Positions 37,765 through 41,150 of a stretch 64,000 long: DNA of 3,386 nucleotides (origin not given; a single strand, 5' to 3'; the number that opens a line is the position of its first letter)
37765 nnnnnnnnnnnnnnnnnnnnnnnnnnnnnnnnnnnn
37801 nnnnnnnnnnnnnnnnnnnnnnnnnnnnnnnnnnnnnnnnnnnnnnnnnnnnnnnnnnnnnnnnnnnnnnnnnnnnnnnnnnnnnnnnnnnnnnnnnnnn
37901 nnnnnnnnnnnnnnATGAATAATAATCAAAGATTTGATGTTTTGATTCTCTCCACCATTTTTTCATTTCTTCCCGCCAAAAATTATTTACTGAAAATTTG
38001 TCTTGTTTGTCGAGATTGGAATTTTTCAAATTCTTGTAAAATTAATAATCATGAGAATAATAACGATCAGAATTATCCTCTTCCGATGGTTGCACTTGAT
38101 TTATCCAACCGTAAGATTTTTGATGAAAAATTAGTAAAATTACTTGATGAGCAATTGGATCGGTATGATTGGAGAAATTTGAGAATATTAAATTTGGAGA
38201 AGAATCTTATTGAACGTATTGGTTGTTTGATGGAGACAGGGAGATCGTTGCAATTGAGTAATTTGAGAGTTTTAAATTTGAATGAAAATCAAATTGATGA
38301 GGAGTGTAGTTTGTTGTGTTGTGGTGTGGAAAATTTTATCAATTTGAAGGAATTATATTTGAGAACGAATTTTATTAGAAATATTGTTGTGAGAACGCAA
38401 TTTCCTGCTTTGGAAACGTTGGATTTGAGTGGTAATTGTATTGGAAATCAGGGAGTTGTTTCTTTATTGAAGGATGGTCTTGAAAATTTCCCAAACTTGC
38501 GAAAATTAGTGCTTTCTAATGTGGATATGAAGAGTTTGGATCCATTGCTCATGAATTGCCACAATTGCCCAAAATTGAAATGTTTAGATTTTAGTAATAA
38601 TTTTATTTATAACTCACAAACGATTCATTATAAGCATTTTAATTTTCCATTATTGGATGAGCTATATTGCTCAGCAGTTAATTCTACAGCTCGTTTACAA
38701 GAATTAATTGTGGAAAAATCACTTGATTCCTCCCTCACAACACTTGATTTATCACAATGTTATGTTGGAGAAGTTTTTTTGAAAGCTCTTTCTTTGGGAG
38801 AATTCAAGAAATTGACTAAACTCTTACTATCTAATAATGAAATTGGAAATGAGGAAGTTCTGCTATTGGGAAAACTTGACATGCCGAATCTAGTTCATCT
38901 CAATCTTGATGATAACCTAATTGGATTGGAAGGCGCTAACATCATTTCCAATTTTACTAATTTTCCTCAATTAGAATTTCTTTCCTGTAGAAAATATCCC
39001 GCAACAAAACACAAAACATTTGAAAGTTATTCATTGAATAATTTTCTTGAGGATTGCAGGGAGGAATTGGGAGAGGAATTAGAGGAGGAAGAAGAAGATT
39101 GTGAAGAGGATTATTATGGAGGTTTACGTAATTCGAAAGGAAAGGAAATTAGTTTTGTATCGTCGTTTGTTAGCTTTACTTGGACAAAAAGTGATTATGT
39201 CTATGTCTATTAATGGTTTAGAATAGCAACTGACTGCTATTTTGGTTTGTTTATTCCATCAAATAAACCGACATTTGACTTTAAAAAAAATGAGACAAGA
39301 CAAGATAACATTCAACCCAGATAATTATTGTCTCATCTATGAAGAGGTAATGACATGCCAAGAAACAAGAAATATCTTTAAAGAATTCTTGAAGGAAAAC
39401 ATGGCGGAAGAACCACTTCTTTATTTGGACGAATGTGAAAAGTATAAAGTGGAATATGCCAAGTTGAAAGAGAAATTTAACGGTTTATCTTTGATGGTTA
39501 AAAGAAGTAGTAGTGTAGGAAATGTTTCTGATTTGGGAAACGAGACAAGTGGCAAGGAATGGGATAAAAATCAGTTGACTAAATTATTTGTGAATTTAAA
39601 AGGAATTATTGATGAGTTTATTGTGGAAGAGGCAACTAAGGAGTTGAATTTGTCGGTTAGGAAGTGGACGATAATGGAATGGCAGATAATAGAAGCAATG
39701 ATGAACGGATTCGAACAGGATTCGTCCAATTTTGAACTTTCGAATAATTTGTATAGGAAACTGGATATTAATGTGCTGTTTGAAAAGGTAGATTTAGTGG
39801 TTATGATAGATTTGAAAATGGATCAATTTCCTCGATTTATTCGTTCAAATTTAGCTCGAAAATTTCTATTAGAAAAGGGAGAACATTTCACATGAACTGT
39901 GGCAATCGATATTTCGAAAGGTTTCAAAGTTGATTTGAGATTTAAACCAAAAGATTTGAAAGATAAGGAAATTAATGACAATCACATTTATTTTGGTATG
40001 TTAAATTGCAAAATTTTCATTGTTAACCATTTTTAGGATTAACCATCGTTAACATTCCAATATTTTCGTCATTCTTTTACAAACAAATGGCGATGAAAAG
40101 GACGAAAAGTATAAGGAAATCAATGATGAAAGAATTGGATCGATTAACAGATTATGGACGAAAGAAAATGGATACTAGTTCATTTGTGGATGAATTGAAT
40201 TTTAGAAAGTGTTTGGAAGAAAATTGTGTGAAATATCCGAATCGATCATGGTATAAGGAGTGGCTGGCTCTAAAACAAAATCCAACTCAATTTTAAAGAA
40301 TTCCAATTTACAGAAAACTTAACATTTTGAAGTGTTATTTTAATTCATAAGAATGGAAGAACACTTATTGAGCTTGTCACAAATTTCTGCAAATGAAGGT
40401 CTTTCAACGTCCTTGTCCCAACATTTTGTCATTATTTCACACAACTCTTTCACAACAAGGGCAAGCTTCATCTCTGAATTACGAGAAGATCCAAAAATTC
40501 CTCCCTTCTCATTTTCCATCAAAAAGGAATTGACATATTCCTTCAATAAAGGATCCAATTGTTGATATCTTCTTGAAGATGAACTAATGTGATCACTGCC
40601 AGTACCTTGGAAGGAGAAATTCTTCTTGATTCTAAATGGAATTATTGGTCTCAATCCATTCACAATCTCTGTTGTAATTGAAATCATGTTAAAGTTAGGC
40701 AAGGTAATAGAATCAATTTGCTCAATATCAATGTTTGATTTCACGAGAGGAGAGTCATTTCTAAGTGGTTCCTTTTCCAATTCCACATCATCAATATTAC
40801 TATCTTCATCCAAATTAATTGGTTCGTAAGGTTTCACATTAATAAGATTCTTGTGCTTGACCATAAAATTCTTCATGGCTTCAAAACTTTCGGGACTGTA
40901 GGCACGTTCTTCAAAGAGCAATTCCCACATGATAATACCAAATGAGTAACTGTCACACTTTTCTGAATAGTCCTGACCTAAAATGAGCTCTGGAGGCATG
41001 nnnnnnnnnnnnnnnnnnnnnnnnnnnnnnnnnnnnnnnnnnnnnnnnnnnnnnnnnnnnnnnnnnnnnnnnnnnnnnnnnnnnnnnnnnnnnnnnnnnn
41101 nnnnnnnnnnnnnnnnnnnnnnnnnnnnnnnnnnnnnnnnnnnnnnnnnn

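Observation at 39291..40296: RGS paralogue 1 is interrupted by an in-frame TGA at a conserved Arg and has lost about 250 aa of the middle region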

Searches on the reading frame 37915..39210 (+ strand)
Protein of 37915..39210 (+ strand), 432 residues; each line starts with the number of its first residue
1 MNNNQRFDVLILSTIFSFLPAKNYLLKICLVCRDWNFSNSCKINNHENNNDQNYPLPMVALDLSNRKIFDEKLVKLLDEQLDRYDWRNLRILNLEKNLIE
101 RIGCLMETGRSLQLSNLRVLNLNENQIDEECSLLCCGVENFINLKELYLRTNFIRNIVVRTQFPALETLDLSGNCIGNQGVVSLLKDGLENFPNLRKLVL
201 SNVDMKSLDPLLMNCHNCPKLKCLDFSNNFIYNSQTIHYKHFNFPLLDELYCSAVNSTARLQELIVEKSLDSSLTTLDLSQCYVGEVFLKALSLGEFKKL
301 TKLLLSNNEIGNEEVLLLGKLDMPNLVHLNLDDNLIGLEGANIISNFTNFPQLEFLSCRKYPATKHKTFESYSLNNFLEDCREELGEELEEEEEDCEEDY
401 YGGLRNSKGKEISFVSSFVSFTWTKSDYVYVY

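Call 43: list_cluster_members(proteins=[window:37915-39210:+, window:45130-46206:-, window:47920-48558:+, window:32452-33492:+, window:28712-30166:+, window:58512-59630:+, window:51179-52537:-])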
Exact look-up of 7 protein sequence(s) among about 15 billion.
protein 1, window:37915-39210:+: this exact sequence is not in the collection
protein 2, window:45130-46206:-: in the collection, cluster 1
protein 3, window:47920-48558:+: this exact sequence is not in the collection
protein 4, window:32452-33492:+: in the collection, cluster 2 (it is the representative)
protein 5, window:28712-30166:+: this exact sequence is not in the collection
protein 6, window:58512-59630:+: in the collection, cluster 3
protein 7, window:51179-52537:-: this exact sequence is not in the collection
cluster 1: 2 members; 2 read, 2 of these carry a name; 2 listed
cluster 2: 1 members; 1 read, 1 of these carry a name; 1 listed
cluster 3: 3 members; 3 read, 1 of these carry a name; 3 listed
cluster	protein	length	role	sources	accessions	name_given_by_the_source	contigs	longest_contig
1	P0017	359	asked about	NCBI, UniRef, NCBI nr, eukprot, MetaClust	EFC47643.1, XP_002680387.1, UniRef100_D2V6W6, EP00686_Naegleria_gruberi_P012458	predicted protein [Naegleria gruberi] | Predicted protein n=1 Tax=Naegleria gruberi TaxID=5762 RepID=D2V6W6_NAEGR | uncharacterized protein NAEGRDRAFT_64581 [Naegleria gruberi]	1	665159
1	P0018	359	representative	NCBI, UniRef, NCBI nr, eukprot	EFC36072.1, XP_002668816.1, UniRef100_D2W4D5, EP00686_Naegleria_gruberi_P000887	predicted protein [Naegleria gruberi] | Predicted protein n=1 Tax=Naegleria gruberi TaxID=5762 RepID=D2W4D5_NAEGR | uncharacterized protein NAEGRDRAFT_76267 [Naegleria gruberi]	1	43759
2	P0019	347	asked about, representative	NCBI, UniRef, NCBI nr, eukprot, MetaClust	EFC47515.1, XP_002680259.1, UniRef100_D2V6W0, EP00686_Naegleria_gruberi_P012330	ADP-ribosylation/crystallin [Naegleria gruberi] | ADP-ribosylhydrolase ARH3 n=1 Tax=Naegleria gruberi TaxID=5762 RepID=D2V6W0_NAEGR | XP_002680259.1 ADP-ribosylation/crystallin [Naegleria gruberi strain NEG-M]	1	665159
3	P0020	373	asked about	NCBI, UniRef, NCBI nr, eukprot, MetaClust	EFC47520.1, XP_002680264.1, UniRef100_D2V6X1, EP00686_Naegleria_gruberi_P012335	predicted protein [Naegleria gruberi] | Predicted protein n=1 Tax=Naegleria gruberi TaxID=5762 RepID=D2V6X1_NAEGR | uncharacterized protein NAEGRDRAFT_64586 [Naegleria gruberi]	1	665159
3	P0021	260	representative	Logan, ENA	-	-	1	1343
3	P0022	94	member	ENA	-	-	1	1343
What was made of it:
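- The second NEG-M copy, on a 43,759-bp scaffold, is co-linear: its neighbour gene pairs with the window gene at 45127-46206 (call 43).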

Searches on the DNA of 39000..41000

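Call 32: search_rna_families(source=window, start=39000, end=41000, threshold=evalue, max_evalue=1)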
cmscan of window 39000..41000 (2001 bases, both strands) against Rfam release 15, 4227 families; matches with E-value up to 1: 0.
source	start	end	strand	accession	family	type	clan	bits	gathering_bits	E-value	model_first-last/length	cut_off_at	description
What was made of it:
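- On Selenoprotein gene: Call 32: no Rfam hit in 39000-41000.
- Rfam found no SECIS or any other family in 39000-41000 even at E up to 1 (call 32).
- Tried and rejected: Rfam at E up to 1 over 39000-41000 found nothing (call 32).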

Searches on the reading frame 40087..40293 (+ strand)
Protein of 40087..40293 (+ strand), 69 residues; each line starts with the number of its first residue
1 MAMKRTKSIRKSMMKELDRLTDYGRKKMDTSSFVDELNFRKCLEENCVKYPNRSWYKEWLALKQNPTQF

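Call 51: find_encoding_contigs(protein=window:40087-40293:+, flank=3000, max_places=6)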
Protein seq(69 aa) (69 aa): no gene with exactly this product is on record in the collection.
